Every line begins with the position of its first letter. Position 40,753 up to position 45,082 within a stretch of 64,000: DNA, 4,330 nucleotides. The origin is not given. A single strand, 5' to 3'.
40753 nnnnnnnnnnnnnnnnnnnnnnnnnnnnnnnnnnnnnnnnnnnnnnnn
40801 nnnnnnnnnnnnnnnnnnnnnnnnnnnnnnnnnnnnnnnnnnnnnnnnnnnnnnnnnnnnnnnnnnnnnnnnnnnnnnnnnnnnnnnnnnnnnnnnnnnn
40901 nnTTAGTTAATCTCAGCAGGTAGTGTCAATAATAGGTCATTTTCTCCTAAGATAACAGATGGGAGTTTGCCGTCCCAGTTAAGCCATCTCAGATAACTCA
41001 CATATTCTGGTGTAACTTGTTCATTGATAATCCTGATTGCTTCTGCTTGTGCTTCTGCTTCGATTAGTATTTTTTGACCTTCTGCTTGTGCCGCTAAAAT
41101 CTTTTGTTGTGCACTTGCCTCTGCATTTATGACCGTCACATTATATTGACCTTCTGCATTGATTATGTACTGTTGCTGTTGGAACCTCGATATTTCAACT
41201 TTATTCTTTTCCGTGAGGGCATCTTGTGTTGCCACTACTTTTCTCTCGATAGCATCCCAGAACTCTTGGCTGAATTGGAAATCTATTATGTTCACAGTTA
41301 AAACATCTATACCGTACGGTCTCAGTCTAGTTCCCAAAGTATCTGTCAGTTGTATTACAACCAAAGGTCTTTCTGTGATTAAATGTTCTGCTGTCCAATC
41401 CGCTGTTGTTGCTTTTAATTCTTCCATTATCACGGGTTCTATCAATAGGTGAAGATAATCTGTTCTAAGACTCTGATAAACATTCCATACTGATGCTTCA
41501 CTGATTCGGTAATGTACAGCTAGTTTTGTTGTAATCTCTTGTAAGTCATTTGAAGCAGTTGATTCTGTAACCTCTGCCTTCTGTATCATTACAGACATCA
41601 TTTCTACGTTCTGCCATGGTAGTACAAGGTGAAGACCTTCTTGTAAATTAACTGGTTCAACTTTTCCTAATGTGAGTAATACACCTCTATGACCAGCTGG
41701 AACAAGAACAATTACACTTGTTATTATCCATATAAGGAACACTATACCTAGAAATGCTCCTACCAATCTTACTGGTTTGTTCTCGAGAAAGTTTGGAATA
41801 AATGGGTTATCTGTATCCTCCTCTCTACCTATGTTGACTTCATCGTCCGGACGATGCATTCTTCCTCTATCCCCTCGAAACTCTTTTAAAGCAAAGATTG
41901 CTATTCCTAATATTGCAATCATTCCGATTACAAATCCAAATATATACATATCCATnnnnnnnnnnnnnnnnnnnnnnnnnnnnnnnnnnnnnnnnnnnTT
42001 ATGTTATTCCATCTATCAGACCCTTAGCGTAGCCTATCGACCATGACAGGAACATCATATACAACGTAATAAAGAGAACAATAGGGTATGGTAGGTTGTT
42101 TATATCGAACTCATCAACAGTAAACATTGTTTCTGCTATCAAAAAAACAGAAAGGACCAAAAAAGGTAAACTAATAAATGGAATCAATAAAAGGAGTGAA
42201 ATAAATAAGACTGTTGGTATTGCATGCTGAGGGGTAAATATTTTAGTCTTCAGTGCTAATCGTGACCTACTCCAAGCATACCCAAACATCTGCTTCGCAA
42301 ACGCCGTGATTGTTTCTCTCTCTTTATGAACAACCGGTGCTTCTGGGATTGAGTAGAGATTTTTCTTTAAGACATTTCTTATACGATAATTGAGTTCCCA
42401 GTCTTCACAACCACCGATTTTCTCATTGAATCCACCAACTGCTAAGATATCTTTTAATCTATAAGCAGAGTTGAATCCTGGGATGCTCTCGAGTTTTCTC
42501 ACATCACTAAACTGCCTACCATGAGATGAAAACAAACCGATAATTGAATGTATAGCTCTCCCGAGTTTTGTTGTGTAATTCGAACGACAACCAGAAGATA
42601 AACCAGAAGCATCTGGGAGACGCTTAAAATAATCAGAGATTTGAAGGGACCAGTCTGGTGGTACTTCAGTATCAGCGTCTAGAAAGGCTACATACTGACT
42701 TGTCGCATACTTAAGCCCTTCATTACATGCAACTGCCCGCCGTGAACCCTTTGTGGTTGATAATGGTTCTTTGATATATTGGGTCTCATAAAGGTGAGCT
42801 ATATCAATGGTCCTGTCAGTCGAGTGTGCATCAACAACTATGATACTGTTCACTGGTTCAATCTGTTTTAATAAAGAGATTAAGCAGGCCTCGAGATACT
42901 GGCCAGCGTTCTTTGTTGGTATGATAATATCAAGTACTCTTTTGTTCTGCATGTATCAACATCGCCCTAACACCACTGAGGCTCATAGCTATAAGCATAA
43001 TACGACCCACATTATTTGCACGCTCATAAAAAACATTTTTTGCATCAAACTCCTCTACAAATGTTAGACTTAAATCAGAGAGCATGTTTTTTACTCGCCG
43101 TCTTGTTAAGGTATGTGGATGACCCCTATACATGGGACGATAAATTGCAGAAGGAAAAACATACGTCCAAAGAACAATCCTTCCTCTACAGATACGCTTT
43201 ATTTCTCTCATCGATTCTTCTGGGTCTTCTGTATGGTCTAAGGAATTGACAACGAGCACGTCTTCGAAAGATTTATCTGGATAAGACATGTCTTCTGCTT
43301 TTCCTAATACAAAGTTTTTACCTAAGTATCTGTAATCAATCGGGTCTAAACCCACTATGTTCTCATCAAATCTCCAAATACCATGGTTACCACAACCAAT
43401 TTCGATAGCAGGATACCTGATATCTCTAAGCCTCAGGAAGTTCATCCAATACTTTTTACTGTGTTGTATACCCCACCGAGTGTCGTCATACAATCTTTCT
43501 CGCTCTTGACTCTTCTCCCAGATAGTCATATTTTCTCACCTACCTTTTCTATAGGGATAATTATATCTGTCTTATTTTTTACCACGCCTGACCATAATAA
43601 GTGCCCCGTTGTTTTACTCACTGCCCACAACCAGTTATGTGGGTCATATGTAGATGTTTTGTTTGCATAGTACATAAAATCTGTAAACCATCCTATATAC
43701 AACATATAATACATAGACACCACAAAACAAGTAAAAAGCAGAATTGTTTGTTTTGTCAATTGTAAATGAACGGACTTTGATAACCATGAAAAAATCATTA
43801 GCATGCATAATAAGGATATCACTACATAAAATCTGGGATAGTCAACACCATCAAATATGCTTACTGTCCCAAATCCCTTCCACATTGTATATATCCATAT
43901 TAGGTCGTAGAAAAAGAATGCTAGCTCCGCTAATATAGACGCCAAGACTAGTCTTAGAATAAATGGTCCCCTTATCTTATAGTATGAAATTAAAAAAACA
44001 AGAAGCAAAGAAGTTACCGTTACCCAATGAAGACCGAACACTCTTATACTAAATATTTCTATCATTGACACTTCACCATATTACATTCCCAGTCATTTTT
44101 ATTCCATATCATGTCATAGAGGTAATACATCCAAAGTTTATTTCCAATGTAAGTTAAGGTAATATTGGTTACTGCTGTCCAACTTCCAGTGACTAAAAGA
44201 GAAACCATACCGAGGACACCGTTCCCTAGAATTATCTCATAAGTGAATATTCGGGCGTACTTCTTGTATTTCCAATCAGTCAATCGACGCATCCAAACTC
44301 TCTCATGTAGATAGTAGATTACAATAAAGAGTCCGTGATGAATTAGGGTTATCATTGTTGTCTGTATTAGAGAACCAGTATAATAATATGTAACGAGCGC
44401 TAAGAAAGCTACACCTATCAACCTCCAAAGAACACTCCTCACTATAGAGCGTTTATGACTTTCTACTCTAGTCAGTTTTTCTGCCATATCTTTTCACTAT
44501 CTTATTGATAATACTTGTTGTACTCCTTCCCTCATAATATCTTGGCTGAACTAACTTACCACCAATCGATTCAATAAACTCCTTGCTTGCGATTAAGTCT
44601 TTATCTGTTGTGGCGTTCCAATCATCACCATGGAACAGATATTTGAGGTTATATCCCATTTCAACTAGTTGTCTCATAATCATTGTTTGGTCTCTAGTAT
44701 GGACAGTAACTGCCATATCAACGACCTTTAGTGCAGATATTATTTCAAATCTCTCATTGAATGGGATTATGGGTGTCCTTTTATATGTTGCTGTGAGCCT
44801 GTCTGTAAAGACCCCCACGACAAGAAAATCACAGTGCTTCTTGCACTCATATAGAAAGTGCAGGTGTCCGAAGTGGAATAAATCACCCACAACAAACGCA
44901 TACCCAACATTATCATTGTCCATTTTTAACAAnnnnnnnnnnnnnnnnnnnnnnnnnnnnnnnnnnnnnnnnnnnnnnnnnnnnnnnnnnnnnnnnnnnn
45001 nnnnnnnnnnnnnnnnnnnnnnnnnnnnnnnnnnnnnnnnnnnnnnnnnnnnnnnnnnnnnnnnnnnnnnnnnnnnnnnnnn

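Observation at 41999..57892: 16-kb glycan island lacking the promoter motif and encoding a complete sedoheptulose-7-P to NDP-heptose route with a DUSP-type phosphatase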

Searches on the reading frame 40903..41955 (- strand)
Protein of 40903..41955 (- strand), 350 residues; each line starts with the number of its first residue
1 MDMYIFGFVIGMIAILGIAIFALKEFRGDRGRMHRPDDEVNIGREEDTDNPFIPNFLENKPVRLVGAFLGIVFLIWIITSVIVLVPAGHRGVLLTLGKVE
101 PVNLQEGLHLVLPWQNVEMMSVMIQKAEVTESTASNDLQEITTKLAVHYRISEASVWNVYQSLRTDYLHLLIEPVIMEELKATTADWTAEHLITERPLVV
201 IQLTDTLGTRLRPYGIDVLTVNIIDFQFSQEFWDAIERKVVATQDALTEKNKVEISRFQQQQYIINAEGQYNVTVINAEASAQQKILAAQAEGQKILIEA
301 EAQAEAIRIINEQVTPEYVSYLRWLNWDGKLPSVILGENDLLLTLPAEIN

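Call 10: search_protein_families(library=pfam, proteins=[window:40903-41955:-], max_evalue=0.01)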
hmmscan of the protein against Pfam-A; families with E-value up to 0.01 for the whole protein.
window:40903-41955:- (350 aa): 2 families
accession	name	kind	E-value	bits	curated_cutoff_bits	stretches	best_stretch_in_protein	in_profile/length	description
PF01145.31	Band_7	-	1.2e-25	91.1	23.6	1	85-254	3-173/176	SPFH domain / Band 7 family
PF15975.10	Flot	-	0.0047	17.5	27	0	275-305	8-38/124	Flotillin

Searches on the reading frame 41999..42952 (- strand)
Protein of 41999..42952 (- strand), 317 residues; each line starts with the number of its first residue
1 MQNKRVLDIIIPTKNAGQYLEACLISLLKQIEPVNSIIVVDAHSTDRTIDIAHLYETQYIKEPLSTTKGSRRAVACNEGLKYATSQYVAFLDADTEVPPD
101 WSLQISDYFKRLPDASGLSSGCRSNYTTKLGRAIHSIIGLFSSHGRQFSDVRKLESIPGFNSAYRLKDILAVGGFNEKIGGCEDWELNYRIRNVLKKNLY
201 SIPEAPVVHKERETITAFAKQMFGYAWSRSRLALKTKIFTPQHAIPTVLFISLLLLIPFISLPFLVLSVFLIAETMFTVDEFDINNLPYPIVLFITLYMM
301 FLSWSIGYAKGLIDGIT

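Call 4: search_protein_families(library=pfam, proteins=[window:41999-42952:-], max_evalue=0.01)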
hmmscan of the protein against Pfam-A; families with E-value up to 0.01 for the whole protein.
window:41999-42952:- (317 aa): 5 families
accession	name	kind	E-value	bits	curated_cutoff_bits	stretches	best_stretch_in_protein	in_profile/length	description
PF00535.33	Glycos_transf_2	-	9.3e-24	84.7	23.3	1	9-165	2-160/168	Glycosyl transferase family 2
PF10111.15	Glyco_tranf_2_2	-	9.7e-09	35.5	27.3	1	10-100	3-97/276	Glycosyltransferase like family 2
PF13641.12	Glyco_tranf_2_3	-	1.5e-06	28.8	27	1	8-223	4-225/230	Glycosyltransferase like family 2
PF13632.12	Glyco_trans_2_3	-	2.2e-05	24.8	27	1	87-300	1-192/198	Glycosyl transferase family group 2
PF23113.1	MARCHF6_C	-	0.0089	16.2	28.8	0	232-316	98-179/180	E3 ubiquitin-protein ligase MARCHF6-like, C-terminal domain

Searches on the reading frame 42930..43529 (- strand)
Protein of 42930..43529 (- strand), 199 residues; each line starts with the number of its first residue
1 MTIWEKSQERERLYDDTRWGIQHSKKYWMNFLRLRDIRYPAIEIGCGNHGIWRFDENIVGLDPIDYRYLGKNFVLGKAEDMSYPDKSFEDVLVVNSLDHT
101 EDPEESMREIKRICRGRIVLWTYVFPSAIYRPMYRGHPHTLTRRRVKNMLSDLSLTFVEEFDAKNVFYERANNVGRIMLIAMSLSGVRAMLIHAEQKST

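Call 4: search_protein_families(library=pfam, proteins=[window:42930-43529:-], max_evalue=0.01)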
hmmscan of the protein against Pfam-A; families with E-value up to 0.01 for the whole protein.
window:42930-43529:- (199 aa): 4 families
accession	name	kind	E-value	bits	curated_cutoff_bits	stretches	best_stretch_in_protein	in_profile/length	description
PF08241.18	Methyltransf_11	-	6.6e-08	33.5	21.2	1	57-115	20-88/95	Methyltransferase domain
PF13649.12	Methyltransf_25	-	0.0014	19.7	27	1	72-115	49-94/97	Methyltransferase domain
PF13847.12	Methyltransf_31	-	0.0063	16.7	27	0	72-120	57-109/145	Methyltransferase domain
PF13489.12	Methyltransf_23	-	0.0067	16.6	27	0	42-126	27-121/164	Methyltransferase domain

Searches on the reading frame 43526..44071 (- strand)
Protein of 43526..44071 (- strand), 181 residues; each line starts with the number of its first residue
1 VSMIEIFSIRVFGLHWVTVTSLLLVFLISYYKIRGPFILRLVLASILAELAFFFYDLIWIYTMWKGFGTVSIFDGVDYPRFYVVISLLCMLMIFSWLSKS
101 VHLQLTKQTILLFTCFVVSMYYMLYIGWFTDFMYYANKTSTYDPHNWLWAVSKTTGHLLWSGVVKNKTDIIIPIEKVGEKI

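Call 4: search_protein_families(library=pfam, proteins=[window:43526-44071:-], max_evalue=0.01)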
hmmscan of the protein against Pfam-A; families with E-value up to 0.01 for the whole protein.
window:43526-44071:- (181 aa): 0 families

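Call 64: search_protein_families(library=pfam, proteins=[window:43526-44071:-], max_evalue=1)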
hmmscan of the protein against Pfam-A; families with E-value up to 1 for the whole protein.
window:43526-44071:- (181 aa): 0 families

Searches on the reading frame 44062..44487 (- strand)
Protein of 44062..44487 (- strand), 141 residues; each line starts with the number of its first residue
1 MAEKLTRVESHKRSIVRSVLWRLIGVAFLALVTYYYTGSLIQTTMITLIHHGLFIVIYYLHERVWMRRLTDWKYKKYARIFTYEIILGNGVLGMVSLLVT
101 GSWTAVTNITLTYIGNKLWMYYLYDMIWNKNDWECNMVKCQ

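Call 4: search_protein_families(library=pfam, proteins=[window:44062-44487:-], max_evalue=0.01)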
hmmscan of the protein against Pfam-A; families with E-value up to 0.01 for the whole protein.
window:44062-44487:- (141 aa): 1 family
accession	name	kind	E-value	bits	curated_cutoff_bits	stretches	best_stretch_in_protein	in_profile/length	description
PF09834.14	DUF2061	-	2.2e-10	41.2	23.1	1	16-65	2-51/52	Predicted membrane protein (DUF2061)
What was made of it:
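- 44062..44487 (-): DUF2061 membrane protein. call 4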

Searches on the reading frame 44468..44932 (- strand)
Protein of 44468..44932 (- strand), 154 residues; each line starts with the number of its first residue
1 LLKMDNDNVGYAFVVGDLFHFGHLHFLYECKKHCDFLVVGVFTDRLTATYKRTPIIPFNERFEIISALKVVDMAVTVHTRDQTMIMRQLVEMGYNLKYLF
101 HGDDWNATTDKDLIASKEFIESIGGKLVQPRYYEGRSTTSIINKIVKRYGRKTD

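Call 4: search_protein_families(library=pfam, proteins=[window:44468-44932:-], max_evalue=0.01)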
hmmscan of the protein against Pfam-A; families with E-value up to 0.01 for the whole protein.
window:44468-44932:- (154 aa): 1 family
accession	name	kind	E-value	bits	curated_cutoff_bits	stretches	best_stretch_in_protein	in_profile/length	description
PF01467.32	CTP_transf_like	-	5.5e-12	46.5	21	1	17-142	7-131/133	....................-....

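Call 6: search_protein_families(library=ncbifam, proteins=[window:44468-44932:-], max_evalue=0.01)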
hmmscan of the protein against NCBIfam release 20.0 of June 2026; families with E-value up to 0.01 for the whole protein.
window:44468-44932:- (154 aa): 5 families
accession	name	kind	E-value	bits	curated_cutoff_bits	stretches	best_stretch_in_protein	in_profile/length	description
TIGR02199.1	rfaE_dom_II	equivalog_domain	1.9e-19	69.9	181.5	1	8-146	12-143/144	D-glycero-beta-D-manno-heptose 1-phosphate adenylyltransferase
NF008454.0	PRK11316.1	equivalog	2.9e-13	49.2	521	1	15-147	348-473/475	bifunctional D-glycero-beta-D-manno-heptose-7-phosphate kinase/D-glycero-beta-D-manno-heptose 1-phosphate adenylyltransferase HldE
TIGR00125.1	cyt_tran_rel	domain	5.2e-13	49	27.7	1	17-72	9-63/65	adenylyltransferase/cytidyltransferase family protein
TIGR01518.1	g3p_cytidyltrns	equivalog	7.4e-10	39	165.4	1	17-110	8-97/125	glycerol-3-phosphate cytidylyltransferase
NF001985.0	PRK00777.1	subfamily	6.7e-05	23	104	1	17-67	14-64/157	pantetheine-phosphate adenylyltransferase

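Call 36: search_solved_structures(query=window:44468-44932:-, max_evalue=0.001, show_alignments=2)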
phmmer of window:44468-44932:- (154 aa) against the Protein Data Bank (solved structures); distinct sequences matched with E-value up to 0.001: 12.
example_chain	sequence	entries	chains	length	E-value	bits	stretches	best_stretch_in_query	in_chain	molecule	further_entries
3elb_A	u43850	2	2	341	5.6e-15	58.7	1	17-145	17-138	Ethanolamine-phosphate cytidylyltransferase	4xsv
3glv_A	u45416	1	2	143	5.5e-12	48.9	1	15-147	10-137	Lipopolysaccharide core biosynthesis protein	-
5x3d_A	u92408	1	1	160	1e-11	48.1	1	11-143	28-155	Phosphoenolpyruvate phosphomutase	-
3hl4_A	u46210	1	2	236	2.9e-08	36.9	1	11-149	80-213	Choline-phosphate cytidylyltransferase A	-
4mvd_B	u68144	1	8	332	5e-08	36.1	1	11-149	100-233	Choline-phosphate cytidylyltransferase A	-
4mvc_A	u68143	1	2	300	5.1e-08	36.1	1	11-149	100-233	Choline-phosphate cytidylyltransferase A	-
4zcp_A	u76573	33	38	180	9.7e-08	35.2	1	6-149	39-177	Cholinephosphate cytidylyltransferase | Choline-phosphate cytidylyltransferase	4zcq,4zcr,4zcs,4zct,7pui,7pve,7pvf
9hsg_A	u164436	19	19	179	1e-07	35.1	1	6-149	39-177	choline-phosphate cytidylyltransferase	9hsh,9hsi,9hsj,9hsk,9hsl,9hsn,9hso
9hsm_A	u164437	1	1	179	1e-07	35.1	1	6-149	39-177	choline-phosphate cytidylyltransferase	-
1coz_A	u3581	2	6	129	2.3e-06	30.7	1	15-110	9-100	PROTEIN (GLYCEROL-3-PHOSPHATE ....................) | glycerol-3-phosphate cytidylyltransferase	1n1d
5x9q_A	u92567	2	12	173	8.4e-05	25.6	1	15-145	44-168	Putative cytidylyltransferase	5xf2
2b7l_A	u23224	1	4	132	0.00019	24.4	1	15-78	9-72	glycerol-3-phosphate cytidylyltransferase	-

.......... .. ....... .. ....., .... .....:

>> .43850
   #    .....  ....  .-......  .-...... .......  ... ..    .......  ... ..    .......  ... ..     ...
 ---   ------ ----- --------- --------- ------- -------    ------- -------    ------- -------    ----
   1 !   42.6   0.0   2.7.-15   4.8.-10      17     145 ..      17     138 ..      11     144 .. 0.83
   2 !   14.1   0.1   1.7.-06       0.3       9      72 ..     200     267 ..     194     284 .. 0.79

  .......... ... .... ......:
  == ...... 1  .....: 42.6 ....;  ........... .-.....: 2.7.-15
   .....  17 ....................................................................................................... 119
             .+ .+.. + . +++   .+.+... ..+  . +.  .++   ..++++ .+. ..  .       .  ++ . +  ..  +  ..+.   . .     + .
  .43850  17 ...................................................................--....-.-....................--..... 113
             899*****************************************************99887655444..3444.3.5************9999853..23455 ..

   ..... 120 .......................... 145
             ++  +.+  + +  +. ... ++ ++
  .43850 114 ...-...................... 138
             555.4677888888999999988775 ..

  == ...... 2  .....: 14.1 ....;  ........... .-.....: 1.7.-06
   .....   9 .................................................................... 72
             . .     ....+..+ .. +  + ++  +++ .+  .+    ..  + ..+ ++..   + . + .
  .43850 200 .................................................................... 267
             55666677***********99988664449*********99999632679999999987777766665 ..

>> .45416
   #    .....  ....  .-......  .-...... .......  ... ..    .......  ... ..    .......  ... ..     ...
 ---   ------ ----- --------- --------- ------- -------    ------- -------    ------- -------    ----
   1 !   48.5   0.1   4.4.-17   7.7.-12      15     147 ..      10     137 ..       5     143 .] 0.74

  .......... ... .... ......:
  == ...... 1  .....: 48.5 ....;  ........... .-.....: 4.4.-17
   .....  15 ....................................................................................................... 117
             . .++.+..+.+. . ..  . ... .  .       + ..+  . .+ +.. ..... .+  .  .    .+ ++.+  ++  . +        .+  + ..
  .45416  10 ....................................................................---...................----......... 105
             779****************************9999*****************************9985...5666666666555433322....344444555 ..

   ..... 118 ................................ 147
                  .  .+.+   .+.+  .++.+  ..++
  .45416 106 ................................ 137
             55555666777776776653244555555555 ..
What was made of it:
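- The window's candidate nucleotidyltransferase scores better with ethanolamine-phosphate cytidylyltransferase in PDB (call 36) and sits beside a CDP-alcohol transferase.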

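Call 38: find_related_loci(query=window:44468-44932:-, collection=viral_contigs, flank=10000)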
Query window:44468-44932:- (154 aa) in viral_contigs; peptide patterns used: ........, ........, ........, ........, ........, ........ (x = any residue, [..] = any of these).
6 stretches matched a pattern, but none encodes a relative of the query by tblastn (E <= 1e-3).
